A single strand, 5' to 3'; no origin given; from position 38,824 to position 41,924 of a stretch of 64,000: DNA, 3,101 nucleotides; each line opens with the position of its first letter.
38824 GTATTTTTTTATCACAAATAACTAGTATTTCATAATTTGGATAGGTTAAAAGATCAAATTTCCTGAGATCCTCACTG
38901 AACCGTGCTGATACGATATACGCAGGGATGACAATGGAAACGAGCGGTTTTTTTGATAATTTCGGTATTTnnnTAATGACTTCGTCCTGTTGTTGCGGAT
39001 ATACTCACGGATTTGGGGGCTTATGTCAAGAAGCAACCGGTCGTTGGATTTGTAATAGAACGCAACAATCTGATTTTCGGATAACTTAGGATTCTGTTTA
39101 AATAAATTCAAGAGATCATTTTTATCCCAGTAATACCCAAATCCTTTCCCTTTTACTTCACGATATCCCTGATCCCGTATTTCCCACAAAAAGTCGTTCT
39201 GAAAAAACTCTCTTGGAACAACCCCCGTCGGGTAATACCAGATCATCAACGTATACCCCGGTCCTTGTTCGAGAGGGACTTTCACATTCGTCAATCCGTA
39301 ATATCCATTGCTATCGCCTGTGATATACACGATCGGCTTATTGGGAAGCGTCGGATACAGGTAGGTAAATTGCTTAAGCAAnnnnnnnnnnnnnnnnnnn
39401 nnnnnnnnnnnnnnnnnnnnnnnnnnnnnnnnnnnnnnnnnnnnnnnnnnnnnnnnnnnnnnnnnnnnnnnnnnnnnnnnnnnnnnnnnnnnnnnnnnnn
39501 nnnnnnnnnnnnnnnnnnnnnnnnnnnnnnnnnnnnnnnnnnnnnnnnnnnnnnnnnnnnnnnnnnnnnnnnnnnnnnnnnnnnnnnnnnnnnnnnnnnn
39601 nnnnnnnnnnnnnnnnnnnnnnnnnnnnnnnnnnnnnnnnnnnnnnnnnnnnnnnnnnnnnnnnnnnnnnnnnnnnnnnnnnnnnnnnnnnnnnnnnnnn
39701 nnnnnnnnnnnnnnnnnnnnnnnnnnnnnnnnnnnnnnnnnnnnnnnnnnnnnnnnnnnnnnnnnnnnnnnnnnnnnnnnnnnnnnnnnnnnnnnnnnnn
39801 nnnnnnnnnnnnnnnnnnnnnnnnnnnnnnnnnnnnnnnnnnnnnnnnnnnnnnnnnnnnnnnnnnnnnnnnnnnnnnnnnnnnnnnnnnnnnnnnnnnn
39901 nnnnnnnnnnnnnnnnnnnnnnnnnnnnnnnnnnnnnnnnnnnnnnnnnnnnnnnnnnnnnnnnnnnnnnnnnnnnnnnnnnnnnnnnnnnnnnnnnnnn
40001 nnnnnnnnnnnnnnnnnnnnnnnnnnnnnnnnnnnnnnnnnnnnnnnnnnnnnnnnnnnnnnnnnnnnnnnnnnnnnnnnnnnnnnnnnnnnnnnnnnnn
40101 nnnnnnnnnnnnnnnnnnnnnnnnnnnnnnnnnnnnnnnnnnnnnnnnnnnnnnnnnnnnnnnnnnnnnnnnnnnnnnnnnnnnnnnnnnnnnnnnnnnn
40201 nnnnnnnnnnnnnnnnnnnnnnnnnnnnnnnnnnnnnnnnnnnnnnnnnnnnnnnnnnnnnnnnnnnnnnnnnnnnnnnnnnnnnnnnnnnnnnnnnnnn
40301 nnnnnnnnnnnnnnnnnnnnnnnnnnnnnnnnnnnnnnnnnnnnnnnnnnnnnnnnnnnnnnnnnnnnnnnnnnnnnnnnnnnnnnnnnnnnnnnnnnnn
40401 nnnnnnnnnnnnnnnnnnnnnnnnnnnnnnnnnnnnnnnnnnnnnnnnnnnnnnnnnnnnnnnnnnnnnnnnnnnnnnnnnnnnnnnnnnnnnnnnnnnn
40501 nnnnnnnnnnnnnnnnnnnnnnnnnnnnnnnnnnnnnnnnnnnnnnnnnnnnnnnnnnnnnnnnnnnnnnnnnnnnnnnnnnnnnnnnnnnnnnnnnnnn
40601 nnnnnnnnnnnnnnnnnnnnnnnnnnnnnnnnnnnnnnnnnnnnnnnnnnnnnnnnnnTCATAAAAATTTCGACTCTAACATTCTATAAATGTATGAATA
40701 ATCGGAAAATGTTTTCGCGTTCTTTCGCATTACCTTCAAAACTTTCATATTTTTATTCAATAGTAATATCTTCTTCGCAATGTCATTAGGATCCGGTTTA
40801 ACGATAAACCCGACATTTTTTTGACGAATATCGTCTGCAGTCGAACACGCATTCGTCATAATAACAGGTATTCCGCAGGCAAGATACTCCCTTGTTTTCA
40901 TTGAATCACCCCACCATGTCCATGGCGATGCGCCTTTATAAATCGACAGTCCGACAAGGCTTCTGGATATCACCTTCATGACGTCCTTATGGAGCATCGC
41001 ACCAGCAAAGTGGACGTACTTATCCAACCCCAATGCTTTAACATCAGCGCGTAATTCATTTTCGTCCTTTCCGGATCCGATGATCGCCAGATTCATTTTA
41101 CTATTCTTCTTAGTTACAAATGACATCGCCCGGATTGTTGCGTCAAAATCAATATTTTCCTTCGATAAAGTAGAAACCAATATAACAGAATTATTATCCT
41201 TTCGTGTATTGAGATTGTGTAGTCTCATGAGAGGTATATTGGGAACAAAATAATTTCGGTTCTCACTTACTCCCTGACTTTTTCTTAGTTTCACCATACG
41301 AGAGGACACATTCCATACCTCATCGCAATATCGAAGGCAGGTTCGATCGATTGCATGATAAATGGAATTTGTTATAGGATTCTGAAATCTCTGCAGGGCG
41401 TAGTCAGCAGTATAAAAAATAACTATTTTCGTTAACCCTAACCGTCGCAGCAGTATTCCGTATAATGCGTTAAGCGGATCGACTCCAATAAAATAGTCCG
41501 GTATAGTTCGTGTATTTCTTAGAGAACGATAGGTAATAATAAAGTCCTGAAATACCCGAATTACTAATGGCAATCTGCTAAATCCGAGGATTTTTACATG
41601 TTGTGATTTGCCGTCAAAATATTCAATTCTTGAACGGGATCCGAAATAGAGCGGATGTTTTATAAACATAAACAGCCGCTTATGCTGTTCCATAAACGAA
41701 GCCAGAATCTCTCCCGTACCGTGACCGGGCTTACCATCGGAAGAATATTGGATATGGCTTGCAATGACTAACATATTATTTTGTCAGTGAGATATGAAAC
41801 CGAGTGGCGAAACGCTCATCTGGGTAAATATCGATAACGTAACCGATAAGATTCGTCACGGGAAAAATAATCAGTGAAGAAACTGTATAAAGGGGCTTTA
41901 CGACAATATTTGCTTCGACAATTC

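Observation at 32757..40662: Three-member paralogous family of about 570-aa GT-C-like membrane proteins with a shared DEW loop and C-terminal LP(D/N)KP signature domain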

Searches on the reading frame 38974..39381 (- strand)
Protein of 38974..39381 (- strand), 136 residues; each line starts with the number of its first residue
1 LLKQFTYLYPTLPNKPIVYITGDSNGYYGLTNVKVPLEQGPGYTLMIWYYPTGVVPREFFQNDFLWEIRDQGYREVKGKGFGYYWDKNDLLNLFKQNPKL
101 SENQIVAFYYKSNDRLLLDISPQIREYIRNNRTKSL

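Call 46: search_protein_families(library=pfam, alignment_id=A3, max_evalue=1)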
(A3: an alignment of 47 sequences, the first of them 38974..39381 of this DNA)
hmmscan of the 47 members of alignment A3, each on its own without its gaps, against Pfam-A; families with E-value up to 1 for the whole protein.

A. member 1, window:38974-39381:- (136 aa): 0 families

B. families by the number of members that match (of 47 scanned): 14 families
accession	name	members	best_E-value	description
PF21296.3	APAF-1-like_WHD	1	0.027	Apoptotic protease-activating factor 1-like, winged-helix domain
PF10460.15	Peptidase_M30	1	0.034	Peptidase M30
PF04365.19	BrnT_toxin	1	0.051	Ribonuclease toxin, BrnT, of type II toxin-antitoxin system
PF16713.10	EAGR_box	1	0.07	Enriched in aromatic and glycine Residues box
PF04245.18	NA37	1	0.11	37-kD nucleoid-associated bacterial protein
PF10593.14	Z1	1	0.11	Z1 domain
PF07532.17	Big_4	1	0.11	Bacterial Ig-like domain (group 4)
PF06598.16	Chlorovi_GP_rpt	1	0.14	Chlorovirus glycoprotein repeat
PF04954.18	SIP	1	0.15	Siderophore-interacting protein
PF02845.22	CUE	1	0.2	CUE domain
PF01710.22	HTH_Tnp_IS630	1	0.23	Transposase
PF08476.15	VD10_N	1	0.25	Viral D10 N-terminal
PF03486.20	HI0933_like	1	0.28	HI0933-like protein Rossmann domain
PF14395.11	COOH-NH2_lig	1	0.31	Phage phiEco32-like COOH.NH2 ligase-type 2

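Call 47: search_solved_structures(query=A3, max_evalue=10)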
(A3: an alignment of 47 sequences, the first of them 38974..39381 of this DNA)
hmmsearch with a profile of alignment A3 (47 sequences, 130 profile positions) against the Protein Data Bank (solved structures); distinct sequences matched with E-value up to 10: 4.
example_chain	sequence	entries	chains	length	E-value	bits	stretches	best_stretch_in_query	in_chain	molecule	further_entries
7wvg_B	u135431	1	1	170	0.24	14.4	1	71-124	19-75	Hemagglutinin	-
8gv7_B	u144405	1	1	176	0.26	14.3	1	71-123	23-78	Hemagglutinin H18-HA2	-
4k3x_B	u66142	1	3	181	0.26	14.3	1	71-123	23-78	Hemagglutinin HA2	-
4mc5_A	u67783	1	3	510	3.1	10.8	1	71-123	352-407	Hemagglutinin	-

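Call 50: predict_structure(alignment_id=A3)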
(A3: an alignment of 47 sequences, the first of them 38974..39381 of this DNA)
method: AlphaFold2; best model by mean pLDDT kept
length: 136 residues; sequences in the alignment: 47
mean_pLDDT: 96.0   pTM: 0.90
mean pLDDT of the five models: 96.0, 95.8, 95.8, 95.6, 95.5
residues with pLDDT >= 90: 131; 70-90: 4; 50-70: 1; < 50: 0
segments of 3 or more residues with pLDDT < 50: none
pLDDT, mean of each block of 10 residues (from residue 1): 96 98 95 94 97 94 95 96 98 97 98 98 98 85
secondary structure, 60 per line:
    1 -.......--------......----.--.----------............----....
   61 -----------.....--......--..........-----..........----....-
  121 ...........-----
elements in order: H2-8 E17-22 H41-52 H57-60 E72-76 E79-84 H87-96 E105-111 E116-119 H121-131

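Call 81: find_homologous_proteins(query=A3, max_evalue=0.001)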
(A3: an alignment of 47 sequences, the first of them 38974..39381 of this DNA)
Query A3 (47 sequences) (136 aa, profile of the alignment): 9 proteins with E <= 0.001 among 501 candidates.
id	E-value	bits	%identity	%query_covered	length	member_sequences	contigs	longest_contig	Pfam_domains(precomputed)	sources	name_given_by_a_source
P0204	5.4e-33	131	100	76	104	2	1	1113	-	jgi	jgi:hypothetical protein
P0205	2.3e-31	126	37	93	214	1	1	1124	-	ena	-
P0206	1.5e-26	111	22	90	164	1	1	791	-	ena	-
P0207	2.1e-26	110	26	90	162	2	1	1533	-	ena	-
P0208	4.5e-26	109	28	95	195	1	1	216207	-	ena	-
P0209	1.4e-25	107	27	88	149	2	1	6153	-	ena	-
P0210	2.7e-25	106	26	96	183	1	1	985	-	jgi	jgi:hypothetical protein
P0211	5.6e-24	102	23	92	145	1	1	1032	-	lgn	-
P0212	1.4e-21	94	24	98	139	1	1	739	-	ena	-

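Call 84: find_encoding_contigs(protein=P0208, flank=6000, max_places=1)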
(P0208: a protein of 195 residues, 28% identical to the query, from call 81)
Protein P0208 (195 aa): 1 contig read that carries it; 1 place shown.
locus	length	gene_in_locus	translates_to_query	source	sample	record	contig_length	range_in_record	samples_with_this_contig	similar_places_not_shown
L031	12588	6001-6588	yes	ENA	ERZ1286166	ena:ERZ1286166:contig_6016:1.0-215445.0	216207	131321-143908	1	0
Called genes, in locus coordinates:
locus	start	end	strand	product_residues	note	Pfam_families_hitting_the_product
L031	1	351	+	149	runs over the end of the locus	-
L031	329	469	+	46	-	-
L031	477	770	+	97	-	-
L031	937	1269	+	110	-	-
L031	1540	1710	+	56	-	-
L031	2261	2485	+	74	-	-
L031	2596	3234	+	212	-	PF02811:PHP, PF13263:PHP_C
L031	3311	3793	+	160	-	PF13489:Methyltransf_23, PF13649:Methyltransf_25, PF08241:Methyltransf_11, PF08242:Methyltransf_12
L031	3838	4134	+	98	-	-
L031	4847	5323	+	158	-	-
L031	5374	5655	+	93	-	-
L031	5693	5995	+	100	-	-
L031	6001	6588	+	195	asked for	-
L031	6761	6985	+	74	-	-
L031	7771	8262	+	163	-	-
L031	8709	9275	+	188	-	-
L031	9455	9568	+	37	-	-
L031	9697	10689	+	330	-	-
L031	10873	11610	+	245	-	-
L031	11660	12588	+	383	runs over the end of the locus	-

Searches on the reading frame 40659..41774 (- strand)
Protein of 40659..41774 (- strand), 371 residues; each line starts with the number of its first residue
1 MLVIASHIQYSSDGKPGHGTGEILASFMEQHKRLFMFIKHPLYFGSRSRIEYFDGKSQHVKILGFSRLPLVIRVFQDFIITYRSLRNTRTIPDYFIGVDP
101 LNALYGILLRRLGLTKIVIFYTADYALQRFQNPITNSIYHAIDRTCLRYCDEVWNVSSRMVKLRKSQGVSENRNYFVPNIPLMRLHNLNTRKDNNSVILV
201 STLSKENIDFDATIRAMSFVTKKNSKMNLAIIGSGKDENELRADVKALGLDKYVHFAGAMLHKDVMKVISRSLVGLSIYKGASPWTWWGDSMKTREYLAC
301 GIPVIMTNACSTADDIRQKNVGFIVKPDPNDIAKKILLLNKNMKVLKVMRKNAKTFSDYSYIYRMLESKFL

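Call 11: search_protein_families(library=pfam, proteins=[window:40659-41774:-], max_evalue=0.001)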
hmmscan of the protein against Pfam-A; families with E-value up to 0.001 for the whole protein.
window:40659-41774:- (371 aa): 3 families
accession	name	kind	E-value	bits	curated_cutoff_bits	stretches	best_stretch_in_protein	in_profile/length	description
PF00534.26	Glycos_transf_1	-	2.1e-18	66.9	26.4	1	189-355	10-171/172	Glycosyl transferases group 1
PF13692.12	Glyco_trans_1_4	-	1.4e-16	61.4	27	1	196-339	3-139/142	Glycosyl transferases group 1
PF13524.12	Glyco_trans_1_2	-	9e-07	29.4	25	1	225-365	13-139/144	Glycosyl transferase-like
